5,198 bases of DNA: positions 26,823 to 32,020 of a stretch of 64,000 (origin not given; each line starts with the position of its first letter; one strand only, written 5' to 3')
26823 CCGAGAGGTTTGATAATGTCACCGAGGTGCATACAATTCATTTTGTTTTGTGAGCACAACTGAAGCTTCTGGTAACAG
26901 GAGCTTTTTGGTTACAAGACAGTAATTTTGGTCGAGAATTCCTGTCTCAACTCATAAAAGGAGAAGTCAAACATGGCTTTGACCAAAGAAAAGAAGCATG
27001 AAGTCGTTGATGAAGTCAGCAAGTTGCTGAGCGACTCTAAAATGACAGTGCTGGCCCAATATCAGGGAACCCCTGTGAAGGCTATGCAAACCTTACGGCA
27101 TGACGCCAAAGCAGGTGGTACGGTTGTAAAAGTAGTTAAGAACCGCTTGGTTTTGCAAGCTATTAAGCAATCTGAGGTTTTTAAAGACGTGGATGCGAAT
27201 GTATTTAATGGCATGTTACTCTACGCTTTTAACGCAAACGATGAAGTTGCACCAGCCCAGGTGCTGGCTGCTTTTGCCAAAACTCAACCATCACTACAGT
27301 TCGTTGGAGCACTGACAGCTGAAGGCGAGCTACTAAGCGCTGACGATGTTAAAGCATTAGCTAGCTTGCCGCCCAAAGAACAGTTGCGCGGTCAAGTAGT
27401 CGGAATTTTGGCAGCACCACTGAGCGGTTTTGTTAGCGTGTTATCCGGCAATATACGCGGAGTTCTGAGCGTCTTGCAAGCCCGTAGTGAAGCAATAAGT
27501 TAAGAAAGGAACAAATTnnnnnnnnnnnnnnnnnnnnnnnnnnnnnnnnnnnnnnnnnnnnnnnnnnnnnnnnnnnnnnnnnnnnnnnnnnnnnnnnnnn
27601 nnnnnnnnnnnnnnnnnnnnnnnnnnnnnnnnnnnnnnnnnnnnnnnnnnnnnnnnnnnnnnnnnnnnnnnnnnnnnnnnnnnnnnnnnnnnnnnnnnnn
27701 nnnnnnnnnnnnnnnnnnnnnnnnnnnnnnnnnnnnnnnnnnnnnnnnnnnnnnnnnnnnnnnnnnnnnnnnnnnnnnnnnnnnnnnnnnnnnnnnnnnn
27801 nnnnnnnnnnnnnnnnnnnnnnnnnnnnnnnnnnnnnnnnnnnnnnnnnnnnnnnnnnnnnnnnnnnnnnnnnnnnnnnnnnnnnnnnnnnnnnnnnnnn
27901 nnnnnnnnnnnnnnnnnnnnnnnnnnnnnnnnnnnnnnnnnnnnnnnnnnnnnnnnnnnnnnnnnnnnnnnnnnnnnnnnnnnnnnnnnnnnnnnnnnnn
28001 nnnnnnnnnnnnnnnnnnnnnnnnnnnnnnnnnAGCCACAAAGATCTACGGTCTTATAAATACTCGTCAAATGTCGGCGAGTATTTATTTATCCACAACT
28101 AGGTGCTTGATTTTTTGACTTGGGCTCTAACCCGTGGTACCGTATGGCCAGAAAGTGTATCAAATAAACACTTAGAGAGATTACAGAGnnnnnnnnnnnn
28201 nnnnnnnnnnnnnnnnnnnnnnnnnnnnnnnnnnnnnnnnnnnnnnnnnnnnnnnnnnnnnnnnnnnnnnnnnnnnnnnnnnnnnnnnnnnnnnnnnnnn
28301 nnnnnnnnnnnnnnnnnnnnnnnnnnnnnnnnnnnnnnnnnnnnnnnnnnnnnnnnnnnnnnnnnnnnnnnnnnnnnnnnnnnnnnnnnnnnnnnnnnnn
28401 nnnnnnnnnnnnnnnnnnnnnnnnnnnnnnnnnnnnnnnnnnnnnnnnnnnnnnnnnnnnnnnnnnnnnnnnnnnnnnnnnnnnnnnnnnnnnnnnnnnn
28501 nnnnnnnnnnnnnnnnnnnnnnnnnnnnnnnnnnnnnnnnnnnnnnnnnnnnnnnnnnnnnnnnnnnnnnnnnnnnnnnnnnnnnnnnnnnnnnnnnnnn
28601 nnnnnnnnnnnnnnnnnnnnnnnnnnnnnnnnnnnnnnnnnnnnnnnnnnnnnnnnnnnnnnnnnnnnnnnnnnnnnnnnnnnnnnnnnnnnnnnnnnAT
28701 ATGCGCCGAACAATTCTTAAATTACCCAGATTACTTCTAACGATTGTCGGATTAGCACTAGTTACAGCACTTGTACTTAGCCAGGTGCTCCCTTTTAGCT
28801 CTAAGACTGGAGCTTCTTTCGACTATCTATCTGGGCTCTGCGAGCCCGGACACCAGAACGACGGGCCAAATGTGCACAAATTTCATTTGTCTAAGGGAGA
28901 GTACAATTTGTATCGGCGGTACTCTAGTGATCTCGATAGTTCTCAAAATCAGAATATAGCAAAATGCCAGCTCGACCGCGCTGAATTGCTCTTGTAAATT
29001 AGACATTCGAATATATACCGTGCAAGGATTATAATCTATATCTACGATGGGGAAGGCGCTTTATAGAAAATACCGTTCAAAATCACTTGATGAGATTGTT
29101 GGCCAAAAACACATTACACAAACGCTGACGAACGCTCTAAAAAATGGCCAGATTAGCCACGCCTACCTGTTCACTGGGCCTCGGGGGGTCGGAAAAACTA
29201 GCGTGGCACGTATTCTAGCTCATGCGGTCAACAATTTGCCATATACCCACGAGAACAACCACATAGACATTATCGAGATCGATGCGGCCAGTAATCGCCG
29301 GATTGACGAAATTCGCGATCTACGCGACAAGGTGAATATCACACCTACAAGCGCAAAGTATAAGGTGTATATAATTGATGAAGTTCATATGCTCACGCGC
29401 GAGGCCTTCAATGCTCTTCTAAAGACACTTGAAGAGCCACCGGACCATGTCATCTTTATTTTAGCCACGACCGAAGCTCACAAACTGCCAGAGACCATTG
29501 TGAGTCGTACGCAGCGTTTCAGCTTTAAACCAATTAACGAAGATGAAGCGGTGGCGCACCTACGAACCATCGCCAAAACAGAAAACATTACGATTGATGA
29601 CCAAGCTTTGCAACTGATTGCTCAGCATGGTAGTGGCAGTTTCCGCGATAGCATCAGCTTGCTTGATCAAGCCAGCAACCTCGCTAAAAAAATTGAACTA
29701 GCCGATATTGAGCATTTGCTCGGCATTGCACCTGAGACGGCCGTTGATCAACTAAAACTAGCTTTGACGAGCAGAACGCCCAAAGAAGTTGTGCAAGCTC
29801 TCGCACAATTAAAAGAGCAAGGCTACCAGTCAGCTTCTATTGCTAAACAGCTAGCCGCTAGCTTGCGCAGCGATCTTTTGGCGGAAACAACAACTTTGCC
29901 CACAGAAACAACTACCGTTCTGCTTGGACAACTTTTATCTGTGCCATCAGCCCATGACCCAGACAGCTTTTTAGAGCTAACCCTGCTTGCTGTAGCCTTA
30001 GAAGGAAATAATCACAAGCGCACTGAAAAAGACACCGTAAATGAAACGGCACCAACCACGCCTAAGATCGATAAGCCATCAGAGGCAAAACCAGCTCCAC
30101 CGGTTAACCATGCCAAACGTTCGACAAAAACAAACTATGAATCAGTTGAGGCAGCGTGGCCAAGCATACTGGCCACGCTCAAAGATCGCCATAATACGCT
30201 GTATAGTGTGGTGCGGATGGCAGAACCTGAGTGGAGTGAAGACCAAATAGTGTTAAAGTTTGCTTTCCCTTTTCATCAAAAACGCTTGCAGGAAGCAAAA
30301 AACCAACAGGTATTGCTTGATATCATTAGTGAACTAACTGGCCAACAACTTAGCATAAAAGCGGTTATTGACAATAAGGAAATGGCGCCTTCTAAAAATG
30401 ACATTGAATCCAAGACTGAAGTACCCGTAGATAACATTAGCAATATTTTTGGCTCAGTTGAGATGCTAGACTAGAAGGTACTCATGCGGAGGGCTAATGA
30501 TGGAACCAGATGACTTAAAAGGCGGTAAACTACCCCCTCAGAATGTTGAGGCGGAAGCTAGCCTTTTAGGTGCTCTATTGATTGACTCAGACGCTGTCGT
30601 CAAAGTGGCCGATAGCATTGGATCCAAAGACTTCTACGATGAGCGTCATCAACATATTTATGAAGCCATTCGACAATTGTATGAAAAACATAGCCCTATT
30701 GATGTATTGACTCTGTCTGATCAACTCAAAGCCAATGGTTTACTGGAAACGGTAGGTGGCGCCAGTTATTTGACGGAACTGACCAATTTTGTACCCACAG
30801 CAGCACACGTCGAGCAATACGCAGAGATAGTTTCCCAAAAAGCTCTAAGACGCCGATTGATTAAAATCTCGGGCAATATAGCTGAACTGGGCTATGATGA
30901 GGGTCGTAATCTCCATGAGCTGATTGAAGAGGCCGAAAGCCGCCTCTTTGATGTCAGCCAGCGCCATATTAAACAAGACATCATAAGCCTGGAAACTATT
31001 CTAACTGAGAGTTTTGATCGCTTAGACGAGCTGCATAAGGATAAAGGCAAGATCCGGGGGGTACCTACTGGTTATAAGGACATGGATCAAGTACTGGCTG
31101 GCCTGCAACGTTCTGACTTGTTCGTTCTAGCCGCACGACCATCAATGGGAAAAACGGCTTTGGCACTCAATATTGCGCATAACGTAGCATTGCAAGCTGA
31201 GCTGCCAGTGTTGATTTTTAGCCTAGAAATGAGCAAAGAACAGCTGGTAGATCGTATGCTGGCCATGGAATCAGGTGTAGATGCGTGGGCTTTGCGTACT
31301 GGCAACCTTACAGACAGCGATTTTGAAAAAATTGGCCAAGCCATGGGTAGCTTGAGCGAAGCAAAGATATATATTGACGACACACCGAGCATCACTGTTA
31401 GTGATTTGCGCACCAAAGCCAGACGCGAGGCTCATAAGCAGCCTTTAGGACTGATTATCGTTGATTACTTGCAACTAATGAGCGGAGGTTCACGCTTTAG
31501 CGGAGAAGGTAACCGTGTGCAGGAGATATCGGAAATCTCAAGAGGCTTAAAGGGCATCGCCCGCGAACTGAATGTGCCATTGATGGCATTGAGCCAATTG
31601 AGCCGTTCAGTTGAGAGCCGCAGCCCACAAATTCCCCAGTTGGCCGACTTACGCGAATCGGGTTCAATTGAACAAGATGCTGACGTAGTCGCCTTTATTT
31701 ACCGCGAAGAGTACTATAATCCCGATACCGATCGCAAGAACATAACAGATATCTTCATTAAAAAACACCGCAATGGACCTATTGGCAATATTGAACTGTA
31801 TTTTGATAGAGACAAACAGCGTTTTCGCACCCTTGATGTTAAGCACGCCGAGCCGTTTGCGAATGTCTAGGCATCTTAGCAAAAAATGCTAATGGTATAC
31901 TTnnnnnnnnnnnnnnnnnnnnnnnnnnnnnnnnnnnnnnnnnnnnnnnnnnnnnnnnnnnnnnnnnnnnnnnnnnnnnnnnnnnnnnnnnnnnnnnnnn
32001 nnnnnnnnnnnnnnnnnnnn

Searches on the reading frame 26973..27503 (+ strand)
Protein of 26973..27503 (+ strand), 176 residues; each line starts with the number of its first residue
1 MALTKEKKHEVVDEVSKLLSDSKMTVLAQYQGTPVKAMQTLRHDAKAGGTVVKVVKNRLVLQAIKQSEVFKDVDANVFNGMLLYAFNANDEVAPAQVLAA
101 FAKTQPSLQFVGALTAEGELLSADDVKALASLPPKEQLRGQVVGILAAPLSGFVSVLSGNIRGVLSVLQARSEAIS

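Call 3: search_protein_families(library=pfam, proteins=[window:26973-27503:+], max_evalue=0.01)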
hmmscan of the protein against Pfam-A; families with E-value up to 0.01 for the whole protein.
window:26973-27503:+ (176 aa): 1 family
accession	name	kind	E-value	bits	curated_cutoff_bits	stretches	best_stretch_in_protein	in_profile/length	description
PF00466.25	Ribosomal_L10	-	8.4e-19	67.9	22.8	1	4-103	2-100/100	Ribosomal protein L10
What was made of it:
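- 26973..27503 (+): rplJ (ribosomal protein L10). Start of the downstream ribosomal operon. PF00466 8e-19 (call 3).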

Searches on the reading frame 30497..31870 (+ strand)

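Call 48: search_protein_families(library=pfam, proteins=[window:30497-31870:+], max_evalue=0.00001)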
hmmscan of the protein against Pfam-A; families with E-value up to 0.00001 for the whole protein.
window:30497-31870:+ (457 aa): 3 families
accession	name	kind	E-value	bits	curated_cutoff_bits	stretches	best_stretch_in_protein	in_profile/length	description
PF03796.21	DnaB_C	-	7.2e-106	353.7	27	1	188-444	1-254/255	DnaB-like helicase C terminal domain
PF00772.26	DnaB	-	7.7e-36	122.7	23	1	13-113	2-102/103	DnaB-like helicase N terminal domain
PF13481.12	AAA_25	-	3.3e-11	43.6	27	1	202-367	28-189/195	AAA domain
